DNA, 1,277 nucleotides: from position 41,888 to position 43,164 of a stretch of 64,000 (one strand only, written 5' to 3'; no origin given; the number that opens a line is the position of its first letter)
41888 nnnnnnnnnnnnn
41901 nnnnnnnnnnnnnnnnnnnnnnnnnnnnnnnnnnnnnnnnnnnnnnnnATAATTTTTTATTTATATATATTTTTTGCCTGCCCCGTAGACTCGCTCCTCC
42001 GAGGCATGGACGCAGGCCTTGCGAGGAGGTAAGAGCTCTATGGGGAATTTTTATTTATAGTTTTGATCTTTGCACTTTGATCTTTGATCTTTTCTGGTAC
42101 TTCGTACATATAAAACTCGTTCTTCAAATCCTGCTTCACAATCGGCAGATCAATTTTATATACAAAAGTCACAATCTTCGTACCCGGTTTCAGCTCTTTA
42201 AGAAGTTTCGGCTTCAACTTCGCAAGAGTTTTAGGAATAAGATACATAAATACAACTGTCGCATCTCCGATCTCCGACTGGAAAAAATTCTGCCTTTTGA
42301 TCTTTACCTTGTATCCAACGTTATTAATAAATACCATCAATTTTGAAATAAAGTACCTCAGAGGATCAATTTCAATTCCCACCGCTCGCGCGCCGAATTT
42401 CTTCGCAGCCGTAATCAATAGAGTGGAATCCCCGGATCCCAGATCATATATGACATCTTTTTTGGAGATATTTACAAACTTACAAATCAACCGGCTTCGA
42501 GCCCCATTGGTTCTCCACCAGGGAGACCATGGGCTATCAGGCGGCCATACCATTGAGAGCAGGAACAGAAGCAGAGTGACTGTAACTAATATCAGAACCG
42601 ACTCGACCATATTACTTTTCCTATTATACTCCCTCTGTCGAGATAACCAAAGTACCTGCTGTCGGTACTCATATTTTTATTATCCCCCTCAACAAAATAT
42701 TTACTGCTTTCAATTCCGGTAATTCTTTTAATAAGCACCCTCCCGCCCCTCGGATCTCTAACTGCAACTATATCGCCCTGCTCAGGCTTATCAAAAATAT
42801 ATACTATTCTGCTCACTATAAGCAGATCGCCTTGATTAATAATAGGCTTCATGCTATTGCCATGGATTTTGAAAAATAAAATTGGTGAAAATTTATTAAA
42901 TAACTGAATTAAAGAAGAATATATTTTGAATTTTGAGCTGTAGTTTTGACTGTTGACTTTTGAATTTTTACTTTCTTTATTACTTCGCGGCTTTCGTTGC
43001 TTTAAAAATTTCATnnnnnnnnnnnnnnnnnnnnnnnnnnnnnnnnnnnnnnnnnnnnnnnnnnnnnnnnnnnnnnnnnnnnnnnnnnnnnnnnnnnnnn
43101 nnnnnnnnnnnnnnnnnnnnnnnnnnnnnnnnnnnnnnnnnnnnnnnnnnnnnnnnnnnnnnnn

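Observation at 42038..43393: Nickel superoxide dismutase operon (sodN-sodX-methyltransferase) in a streamlined low-GC genome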

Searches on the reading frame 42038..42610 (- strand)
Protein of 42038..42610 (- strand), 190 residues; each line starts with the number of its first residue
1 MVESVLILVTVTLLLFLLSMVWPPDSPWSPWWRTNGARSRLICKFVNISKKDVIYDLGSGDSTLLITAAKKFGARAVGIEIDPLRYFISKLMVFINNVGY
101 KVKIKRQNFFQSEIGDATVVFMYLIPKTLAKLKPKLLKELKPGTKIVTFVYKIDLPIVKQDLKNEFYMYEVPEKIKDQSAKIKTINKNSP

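Call 3: search_protein_families(library=pfam, proteins=[window:42038-42610:-], max_evalue=0.01)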
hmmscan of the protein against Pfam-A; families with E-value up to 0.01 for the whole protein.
window:42038-42610:- (190 aa): 3 families
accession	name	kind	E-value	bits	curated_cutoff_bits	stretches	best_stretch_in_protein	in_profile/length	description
PF08123.19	DOT1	-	6.9e-06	26.2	23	1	43-149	35-157/205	Histone methylation protein DOT1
PF06325.19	PrmA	-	1.5e-05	25.1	22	1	50-148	162-258/296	Ribosomal protein L11 methyltransferase (PrmA)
PF13847.12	Methyltransf_31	-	0.0049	17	27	0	49-83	2-38/145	Methyltransferase domain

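Call 4: search_protein_families(library=ncbifam, proteins=[window:42038-42610:-], max_evalue=0.01)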
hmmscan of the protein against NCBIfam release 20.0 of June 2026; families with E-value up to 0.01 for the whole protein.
window:42038-42610:- (190 aa): 5 families
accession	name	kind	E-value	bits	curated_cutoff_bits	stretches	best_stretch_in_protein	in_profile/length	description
NF041081.1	prot_lys_mtase_Arch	equivalog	3.6e-26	91.9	200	1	44-154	3-114/142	protein-lysine N-methyltransferase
TIGR00406.1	prmA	equivalog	1.2e-06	28.2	183.15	1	49-172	158-282/288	50S ribosomal protein L11 methyltransferase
NF001790.0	PRK00517.3-3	equivalog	1.2e-05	24.9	269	1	53-166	125-243/262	50S ribosomal protein L11 methyltransferase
NF001784.0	PRK00517.2-1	equivalog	0.0015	18.1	244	1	41-147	142-252/290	50S ribosomal protein L11 methyltransferase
NF011529.0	PRK14968.1-3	equivalog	0.0048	16.3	162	1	39-116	23-98/198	putative methyltransferase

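Call 17: find_homologous_proteins(query=window:42038-42610:-, max_evalue=0.001)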
Query window:42038-42610:- (190 aa): 5506 proteins with E <= 0.001 among 5908 candidates; the best 120 are listed.
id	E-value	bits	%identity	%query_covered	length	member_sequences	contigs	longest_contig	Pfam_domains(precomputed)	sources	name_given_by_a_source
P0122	5.1e-119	413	100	100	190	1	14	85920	PF06325.20,PF08123.20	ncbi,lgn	-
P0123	1.4e-100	353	86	95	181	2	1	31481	PF06325.20,PF08123.20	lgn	-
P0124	5.5e-98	344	80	99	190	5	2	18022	PF06325.20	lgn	-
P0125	6.8e-83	295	78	82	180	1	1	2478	PF06325.20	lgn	-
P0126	1.9e-82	294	76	82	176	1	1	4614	PF06325.20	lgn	-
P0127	4.6e-81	289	71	85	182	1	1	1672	PF06325.20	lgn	-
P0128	1.6e-80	287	75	83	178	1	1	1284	PF06325.20,PF02353.27,PF08123.20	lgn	-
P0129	1.6e-80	287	73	82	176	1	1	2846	PF06325.20,PF08123.20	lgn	-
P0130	1.0e-78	281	72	91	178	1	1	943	PF06325.20,PF08123.20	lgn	-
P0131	1.1e-78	281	72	89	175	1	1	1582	PF06325.20,PF08123.20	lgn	-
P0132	1.5e-78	281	69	89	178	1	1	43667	PF06325.20,PF13649.13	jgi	jgi:predicted RNA methylase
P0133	1.6e-78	281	73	90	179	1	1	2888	PF06325.20,PF08123.20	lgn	-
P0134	2.3e-78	280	72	84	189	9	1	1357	PF08123.20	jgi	-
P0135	2.4e-78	280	73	82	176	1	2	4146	PF08123.20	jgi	jgi:predicted RNA methylase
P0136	5.9e-78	279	74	84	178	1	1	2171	PF06325.20,PF08123.20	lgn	-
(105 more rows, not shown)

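Call 21: search_solved_structures(query=window:42038-42610:-, show_alignments=3, max_evalue=0.01)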
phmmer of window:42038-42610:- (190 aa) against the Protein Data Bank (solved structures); distinct sequences matched with E-value up to 0.01: 8.
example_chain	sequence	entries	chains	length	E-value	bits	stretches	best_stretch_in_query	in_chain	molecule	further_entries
5fa8_A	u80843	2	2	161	5.3e-23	85.1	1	34-154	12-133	Ribosomal protein L11 methyltransferase, putative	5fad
5jwj_A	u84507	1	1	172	8.1e-22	81.2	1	34-154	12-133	Protein-lysine N-methyltransferase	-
5bxy_A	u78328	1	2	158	1.3e-21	80.6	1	44-177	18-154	RNA methyltransferase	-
8fjm_A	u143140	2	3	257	1.3e-05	28.4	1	43-84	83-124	Histone-lysine N-methyltransferase, H3 lysine-79 specific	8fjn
37bg_A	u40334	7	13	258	2.1e-05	27.7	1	42-83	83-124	Histone-lysine N-methyltransferase, H3 lysine-79 specific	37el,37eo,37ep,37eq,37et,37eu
3cjt_A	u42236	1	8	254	0.00021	24.5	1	47-162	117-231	Ribosomal protein L11 methyltransferase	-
1ufk_A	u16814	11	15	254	0.00025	24.2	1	47-162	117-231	TT0836 protein | Ribosomal protein L11 methyltransferase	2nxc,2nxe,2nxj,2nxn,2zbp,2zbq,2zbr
5z9o_A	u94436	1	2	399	0.0083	19.3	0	47-116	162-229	Cyclopropane-fatty-acyl-phospholipid synthase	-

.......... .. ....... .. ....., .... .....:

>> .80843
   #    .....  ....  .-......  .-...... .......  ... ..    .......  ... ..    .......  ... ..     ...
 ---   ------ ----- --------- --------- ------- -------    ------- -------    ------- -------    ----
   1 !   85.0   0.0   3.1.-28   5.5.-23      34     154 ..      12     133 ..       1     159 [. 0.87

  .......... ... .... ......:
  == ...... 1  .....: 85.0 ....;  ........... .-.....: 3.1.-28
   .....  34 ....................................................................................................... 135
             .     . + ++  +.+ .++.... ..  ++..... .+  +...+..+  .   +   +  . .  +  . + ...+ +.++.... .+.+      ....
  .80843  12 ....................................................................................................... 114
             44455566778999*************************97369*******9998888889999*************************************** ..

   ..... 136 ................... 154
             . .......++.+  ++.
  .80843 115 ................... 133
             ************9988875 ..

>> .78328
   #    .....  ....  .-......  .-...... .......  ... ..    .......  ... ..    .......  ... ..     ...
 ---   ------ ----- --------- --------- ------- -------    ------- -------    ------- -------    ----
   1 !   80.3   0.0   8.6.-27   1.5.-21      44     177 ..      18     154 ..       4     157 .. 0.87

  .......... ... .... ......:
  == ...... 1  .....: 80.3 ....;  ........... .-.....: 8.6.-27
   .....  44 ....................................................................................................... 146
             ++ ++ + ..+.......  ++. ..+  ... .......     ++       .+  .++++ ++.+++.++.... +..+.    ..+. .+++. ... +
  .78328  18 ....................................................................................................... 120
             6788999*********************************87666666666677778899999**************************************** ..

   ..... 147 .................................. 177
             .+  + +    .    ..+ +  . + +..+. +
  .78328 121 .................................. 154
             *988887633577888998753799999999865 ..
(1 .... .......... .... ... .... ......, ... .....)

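Call 24: find_related_loci(query=A1, collection=metagenome_contigs, flank=4000)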
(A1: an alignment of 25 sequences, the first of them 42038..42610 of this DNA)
Query A1 (190 aa) in metagenome_contigs; peptide patterns used: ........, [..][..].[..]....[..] (x = any residue, [..] = any of these).
600 stretches matched a pattern (row limit reached: there are more); 245 encode a relative of the query (tblastn E <= 1e-3); the best 80 are kept; 80 distinct loci.
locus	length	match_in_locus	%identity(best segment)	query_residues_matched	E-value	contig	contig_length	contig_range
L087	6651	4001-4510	72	5-174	7e-80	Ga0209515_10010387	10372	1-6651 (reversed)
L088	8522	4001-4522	63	1-174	2e-76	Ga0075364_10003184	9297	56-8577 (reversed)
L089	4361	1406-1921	60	1-172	2e-72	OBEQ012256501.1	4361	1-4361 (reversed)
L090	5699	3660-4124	64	19-174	4e-68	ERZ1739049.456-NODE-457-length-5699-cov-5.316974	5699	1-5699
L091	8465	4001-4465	63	19-174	1e-65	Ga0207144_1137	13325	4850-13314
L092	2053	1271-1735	60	22-176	2e-66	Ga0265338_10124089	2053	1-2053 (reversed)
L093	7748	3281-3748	60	19-174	6e-64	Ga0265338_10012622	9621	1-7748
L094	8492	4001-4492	60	22-183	8e-64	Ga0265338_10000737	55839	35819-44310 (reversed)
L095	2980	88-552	60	19-173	3e-63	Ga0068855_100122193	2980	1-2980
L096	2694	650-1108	59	19-171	9e-63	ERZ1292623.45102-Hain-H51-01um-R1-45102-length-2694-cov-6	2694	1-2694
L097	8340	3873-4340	58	19-174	5e-62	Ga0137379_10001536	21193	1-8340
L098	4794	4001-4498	55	4-169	4e-62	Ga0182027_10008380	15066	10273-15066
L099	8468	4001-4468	60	19-174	7e-62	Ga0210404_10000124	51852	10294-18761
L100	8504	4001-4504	56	4-171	8e-62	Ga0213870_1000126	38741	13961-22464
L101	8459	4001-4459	58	19-171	1e-61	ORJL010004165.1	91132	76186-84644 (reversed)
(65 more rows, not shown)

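Call 57: predict_structure(alignment_id=A1)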
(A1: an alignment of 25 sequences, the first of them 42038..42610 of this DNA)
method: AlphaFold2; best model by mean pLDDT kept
length: 190 residues; sequences in the alignment: 25
mean_pLDDT: 86.9   pTM: 0.79
mean pLDDT of the five models: 86.9, 86.5, 86.0, 85.8, 84.2
residues with pLDDT >= 90: 119; 70-90: 40; 50-70: 25; < 50: 6
segments of 3 or more residues with pLDDT < 50: none
pLDDT, mean of each block of 10 residues (from residue 1): 95 80 56 83 97 94 95 97 90 97 94 96 88 93 94 92 93 65 52
secondary structure, 60 per line:
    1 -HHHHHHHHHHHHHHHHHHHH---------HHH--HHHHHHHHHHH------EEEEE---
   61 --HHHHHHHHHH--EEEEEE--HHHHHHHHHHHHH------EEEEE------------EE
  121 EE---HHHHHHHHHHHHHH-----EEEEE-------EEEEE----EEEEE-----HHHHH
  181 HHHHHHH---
elements in order: H2-21 H36-46 E53-57 H63-72 E75-80 H83-95 E102-106 E119-122 H126-139 E145-149 E157-161 E166-170 H176-187

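Call 60: fold_search(model_id=the predicted structure, library=pdb)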
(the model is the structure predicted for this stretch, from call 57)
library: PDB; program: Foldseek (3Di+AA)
matches with E <= 10: 1967; with E <= 0.001: 1380
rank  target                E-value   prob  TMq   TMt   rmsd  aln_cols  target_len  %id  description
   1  5bxy_A                1.7e-16  1.00  0.71  0.86   2.3       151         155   32  Crystal structure of RNA methyltransferase from Salinibacter ruber in complex with S-Adenosyl-L-homocysteine (released 2015-07-01)
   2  5fad                  4.5e-16  1.00  0.69  0.81   3.5       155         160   36  SAH complex with aKMT from the hyperthermophilic archaeon Sulfolobus islandicus (released 2016-06-29)
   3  5bxy_B                7.1e-16  1.00  0.72  0.89   1.5       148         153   33  Crystal structure of RNA methyltransferase from Salinibacter ruber in complex with S-Adenosyl-L-homocysteine (released 2015-07-01)
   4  5jwj_MODEL_1_A        1.5e-14  1.00  0.63  0.73   6.1       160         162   35  NMR solution structure of a thermophilic lysine methyl transferase from Sulfolobus islandicus (released 2017-05-24)
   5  5fa8                  3.9e-14  1.00  0.64  0.77   3.6       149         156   36  SAM complex with aKMT from the hyperthermophilic archaeon Sulfolobus islandicu (released 2016-06-29)
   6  5dry_B                2.2e-09  1.00  0.61  0.38   7.2       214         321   15  Crystal structure of Dot1L in complex with inhibitor CPD3 [N-(1-(2-chlorophenyl)-1H-indol-6-yl)-2-(2-(5-(2-chloropheny (released 2016-06-15)
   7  5dry_A                4.5e-09  1.00  0.61  0.38   8.6       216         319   16  Crystal structure of Dot1L in complex with inhibitor CPD3 [N-(1-(2-chlorophenyl)-1H-indol-6-yl)-2-(2-(5-(2-chloropheny (released 2016-06-15)
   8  5dsx_B                1.0e-08  1.00  0.61  0.38   8.3       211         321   15  Crystal structure of Dot1L in complex with inhibitor CPD10 [6'-chloro-1,4-dimethyl-5'-(2-methyl-6-((4-(methylamino)pyr (released 2016-06-15)
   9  5dsx_A                1.4e-08  1.00  0.61  0.39   6.6       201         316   15  Crystal structure of Dot1L in complex with inhibitor CPD10 [6'-chloro-1,4-dimethyl-5'-(2-methyl-6-((4-(methylamino)pyr (released 2016-06-15)
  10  6tel_A                1.8e-08  1.00  0.61  0.39   7.0       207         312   17  Crystal structure of Dot1L in complex with an inhibitor (compound 10). (released 2019-12-11)
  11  7c9m_C                2.1e-08  1.00  0.59  0.44   3.5       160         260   18  The structure of product-bound CntL, an aminobutyrate transferase in staphylopine biosynthesis (released 2021-04-28)
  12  5dtq_A                2.1e-08  1.00  0.60  0.38   8.2       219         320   17  Crystal structure of Dot1L in complex with inhibitor CPD3 [(2,6-dichlorophenyl)(quinolin-6-yl)methanone] (released 2016-06-15)
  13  7qos_B                2.3e-08  1.00  0.53  0.30   3.5       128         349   13  Cyclopropane fatty acid synthase from Aquifex aeolicous with bound ligands (released 2022-02-02)
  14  6ten_A                2.6e-08  1.00  0.62  0.39   8.0       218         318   16  Crystal structure of Dot1L in complex with an inhibitor (compound 11). (released 2019-12-11)
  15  4ek9                  2.6e-08  1.00  0.61  0.37   6.5       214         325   16  Crystal structure of DOT1L in complex with EPZ000004 (released 2012-10-17)
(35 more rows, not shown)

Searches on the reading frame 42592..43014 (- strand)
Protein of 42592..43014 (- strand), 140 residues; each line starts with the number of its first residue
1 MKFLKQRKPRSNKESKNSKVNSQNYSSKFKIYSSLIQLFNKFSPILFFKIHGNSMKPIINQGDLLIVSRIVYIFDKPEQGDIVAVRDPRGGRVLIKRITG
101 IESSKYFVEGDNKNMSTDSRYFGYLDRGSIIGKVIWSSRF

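Call 3: search_protein_families(library=pfam, proteins=[window:42592-43014:-], max_evalue=0.01)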
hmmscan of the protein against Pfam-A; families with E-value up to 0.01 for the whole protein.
window:42592-43014:- (140 aa): 2 families
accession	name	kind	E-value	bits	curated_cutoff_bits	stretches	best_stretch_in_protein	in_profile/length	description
PF10502.14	Peptidase_S26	-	1e-21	78.1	22.9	2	38-101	16-80/168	Signal peptidase, peptidase S26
PF00717.28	Peptidase_S24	-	2.6e-10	40.5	23.3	1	23-135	16-116/116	Peptidase S24-like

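Call 4: search_protein_families(library=ncbifam, proteins=[window:42592-43014:-], max_evalue=0.01)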
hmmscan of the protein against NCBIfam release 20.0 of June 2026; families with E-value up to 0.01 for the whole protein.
window:42592-43014:- (140 aa): 7 families
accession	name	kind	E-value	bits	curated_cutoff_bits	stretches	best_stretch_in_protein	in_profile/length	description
TIGR02227.1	sigpep_I_bact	equivalog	9.9e-23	80.8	47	2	35-102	10-78/162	signal peptidase I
TIGR02754.1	sod_Ni_protease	equivalog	1.2e-20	73.7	63.25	1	49-136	2-90/90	nickel-type superoxide dismutase maturation protease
TIGR02228.1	sigpep_I_arch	equivalog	2.5e-07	30.7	51.85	1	44-119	32-106/158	signal peptidase I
NF008114.0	PRK10861.1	equivalog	7.5e-07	28.7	277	1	103-136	266-301/324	signal peptidase I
NF048000.1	ECH1013_TF_S24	equivalog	3.4e-06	27.1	300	1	15-139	85-202/204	ECH_1013 family putative transcriptional regulator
TIGR02771.1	TraF_Ti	equivalog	0.00068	19.2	100.25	1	61-134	92-165/171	conjugative transfer signal peptidase TraF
NF007621.2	PRK10276.1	subfamily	0.0072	16.3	110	1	46-114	30-92/115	translesion error-prone DNA polymerase V autoproteolytic subunit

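Call 22: search_solved_structures(query=window:42592-43014:-, show_alignments=1, max_evalue=0.01)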
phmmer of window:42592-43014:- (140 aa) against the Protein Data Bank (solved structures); distinct sequences matched with E-value up to 0.01: 9.
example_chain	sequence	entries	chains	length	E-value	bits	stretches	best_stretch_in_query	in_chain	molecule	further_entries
4me8_A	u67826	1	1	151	1.3e-10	44.8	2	102-134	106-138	Signal peptidase I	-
4wvh_A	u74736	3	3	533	1.5e-07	35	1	101-136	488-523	Maltose-binding periplasmic protein,Signal peptidase IB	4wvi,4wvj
4wvg_A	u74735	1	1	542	4e-07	33.6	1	101-135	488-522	Maltose-binding periplasmic protein,Signal peptidase IB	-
9nlo_A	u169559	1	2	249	4.2e-07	33.5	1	102-137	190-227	Signal peptidase I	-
1t7d_A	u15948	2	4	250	5.1e-07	33.2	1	102-137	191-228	SIGNAL PEPTIDASE I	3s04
1kn9_A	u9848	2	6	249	5.1e-07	33.2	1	102-137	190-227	Signal peptidase I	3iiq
1b12_A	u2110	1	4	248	5.2e-07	33.2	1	102-137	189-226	SIGNAL PEPTIDASE I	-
6b88_A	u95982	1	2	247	5.2e-07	33.2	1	102-137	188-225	Signal peptidase I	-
4nv4_A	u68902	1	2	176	9.4e-07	32.3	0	103-134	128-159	Signal peptidase I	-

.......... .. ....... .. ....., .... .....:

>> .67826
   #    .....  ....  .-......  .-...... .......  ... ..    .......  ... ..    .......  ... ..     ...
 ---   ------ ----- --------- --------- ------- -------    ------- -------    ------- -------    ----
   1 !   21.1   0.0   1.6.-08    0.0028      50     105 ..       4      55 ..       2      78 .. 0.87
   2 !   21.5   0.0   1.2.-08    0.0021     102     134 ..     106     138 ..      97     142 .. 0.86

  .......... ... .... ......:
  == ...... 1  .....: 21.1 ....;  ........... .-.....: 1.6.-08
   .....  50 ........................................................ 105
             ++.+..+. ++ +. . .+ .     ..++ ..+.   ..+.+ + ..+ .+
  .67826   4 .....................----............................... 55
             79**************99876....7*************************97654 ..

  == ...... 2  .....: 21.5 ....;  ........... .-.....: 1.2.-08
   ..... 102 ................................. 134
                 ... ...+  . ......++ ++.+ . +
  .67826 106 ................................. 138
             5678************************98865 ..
